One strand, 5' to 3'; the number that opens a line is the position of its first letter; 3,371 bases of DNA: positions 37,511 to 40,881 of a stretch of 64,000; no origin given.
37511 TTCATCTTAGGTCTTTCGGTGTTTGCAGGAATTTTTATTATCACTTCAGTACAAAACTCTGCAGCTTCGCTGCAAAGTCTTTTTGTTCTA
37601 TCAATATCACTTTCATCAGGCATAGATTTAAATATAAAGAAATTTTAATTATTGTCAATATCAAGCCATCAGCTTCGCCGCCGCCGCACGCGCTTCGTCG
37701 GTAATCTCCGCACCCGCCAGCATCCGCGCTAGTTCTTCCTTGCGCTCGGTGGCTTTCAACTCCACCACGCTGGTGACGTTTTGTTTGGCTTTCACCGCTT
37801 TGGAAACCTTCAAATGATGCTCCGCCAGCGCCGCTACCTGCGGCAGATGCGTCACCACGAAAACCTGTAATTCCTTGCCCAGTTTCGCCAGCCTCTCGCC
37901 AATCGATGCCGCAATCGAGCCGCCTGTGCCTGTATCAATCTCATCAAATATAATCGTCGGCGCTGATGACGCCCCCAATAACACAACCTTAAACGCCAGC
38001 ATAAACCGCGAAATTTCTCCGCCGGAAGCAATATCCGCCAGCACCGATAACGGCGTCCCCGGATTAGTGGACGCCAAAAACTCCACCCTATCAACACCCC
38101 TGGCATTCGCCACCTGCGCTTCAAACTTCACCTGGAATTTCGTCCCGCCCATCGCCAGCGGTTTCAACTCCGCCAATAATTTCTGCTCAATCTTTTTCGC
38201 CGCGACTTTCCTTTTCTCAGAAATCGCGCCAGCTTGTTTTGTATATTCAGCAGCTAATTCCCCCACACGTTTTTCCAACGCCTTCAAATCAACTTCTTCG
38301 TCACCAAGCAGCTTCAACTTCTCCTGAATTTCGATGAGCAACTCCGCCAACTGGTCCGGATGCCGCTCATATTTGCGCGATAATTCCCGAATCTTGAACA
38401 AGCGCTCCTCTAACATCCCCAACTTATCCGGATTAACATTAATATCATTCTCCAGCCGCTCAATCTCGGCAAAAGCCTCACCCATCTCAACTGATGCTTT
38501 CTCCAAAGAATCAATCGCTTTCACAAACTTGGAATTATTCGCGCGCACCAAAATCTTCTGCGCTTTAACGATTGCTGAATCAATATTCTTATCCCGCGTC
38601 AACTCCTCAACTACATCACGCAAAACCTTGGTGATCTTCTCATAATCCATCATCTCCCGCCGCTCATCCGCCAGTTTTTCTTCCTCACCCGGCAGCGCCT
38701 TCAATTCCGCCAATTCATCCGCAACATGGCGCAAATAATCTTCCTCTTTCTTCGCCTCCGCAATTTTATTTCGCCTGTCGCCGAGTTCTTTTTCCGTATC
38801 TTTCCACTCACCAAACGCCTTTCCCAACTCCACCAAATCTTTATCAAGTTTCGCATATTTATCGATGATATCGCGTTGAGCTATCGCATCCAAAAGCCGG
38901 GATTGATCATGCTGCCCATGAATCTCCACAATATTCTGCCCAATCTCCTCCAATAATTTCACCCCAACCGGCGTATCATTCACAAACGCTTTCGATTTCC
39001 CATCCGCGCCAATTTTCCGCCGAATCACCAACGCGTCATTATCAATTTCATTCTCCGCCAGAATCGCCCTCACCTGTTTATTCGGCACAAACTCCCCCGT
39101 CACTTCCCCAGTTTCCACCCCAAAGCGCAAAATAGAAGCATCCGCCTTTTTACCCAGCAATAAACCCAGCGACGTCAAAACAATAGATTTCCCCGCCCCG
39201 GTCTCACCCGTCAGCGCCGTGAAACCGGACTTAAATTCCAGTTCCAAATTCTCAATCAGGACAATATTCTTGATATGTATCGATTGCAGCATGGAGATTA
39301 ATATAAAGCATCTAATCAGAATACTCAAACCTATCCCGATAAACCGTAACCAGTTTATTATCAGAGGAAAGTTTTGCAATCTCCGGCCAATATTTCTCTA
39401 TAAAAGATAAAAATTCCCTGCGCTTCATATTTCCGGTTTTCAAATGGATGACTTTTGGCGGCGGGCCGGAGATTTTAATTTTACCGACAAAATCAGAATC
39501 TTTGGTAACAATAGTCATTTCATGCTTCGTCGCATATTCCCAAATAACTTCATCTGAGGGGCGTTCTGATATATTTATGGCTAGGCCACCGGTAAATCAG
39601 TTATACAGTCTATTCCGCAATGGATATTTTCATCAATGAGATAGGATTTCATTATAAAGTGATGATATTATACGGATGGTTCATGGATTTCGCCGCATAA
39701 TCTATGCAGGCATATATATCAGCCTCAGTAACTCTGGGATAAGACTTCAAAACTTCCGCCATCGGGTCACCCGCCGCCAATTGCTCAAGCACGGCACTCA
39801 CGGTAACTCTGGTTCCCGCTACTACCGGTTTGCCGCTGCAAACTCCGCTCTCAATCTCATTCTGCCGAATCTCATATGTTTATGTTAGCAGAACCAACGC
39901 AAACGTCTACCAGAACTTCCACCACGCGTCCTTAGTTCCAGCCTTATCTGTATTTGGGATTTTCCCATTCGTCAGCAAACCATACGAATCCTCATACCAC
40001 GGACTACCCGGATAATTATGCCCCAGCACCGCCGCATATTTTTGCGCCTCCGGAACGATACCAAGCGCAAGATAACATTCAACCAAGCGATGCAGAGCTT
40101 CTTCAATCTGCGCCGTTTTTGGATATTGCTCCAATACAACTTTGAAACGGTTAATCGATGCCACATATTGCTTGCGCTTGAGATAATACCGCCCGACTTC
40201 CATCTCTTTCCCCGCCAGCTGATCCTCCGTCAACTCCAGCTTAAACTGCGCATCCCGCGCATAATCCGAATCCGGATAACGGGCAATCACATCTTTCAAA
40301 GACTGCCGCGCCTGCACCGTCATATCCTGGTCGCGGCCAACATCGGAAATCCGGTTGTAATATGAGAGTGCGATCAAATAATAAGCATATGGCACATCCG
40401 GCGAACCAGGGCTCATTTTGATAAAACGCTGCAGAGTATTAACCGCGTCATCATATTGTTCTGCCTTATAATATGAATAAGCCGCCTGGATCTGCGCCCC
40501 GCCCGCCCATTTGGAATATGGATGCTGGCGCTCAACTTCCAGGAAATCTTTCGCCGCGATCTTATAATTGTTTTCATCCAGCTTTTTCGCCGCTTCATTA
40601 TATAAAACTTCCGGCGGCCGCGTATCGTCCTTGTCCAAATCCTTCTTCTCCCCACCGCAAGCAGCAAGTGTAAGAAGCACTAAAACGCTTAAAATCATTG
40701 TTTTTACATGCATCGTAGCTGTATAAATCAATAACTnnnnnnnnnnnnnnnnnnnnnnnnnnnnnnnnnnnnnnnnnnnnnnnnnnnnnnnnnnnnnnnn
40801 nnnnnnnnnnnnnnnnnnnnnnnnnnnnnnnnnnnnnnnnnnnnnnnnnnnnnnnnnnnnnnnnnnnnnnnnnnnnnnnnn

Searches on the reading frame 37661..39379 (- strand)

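Call 74: search_protein_families(library=pfam, max_evalue=0.0001, proteins=[window:37661-39379:-])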
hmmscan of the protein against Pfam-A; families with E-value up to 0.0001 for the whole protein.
window:37661-39379:- (572 aa): 3 families
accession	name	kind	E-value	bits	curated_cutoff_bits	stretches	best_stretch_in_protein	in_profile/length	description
PF02463.25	SMC_N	-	7.3e-17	62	40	1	31-529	2-215/220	RecF/RecN/SMC N terminal domain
PF13476.12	AAA_23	-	1.7e-14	55.4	27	1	33-236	1-193/201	AAA domain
PF13175.12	AAA_15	-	3.2e-06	27.5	32.1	1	30-366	1-266/374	AAA ATPase domain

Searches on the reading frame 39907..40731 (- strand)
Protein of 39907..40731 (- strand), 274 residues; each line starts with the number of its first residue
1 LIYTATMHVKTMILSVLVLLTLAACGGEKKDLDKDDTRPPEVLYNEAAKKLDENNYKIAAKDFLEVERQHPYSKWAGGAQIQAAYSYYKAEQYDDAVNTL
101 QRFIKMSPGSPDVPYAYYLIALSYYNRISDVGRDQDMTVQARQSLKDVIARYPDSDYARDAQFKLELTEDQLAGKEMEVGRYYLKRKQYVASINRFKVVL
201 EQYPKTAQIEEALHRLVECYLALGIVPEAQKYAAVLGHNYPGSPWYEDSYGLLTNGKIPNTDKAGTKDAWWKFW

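Call 74: search_protein_families(library=pfam, max_evalue=0.0001, proteins=[window:39907-40731:-])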
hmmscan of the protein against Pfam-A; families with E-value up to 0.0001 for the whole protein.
window:39907-40731:- (274 aa): 8 families
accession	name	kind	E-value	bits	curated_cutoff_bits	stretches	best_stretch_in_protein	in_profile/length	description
PF13525.12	YfiO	-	2.2e-54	184.8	25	1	39-231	4-199/203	Outer membrane lipoprotein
PF13512.12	TPR_18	-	2.1e-19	70.6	21.9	1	37-164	7-144/145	Tetratricopeptide repeat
PF13174.12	TPR_6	-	1.2e-17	63.6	26.3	1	115-155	1-33/33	Tetratricopeptide repeat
PF13432.12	TPR_16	-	6.2e-10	39.8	32.7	1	83-127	3-44/65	Tetratricopeptide repeat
PF14559.12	TPR_19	-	1.3e-09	38.7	25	0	184-243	2-58/68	Tetratricopeptide repeat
PF13428.12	TPR_14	-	9.9e-09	35.5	23.5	0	79-113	3-37/44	Tetratricopeptide repeat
PF07719.23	TPR_2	-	2.1e-05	24.7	27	0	81-109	5-33/34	Tetratricopeptide repeat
PF09976.15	TPR_21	-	8.9e-05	22.7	25.5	0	16-106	14-105/193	Tetratricopeptide repeat-like domain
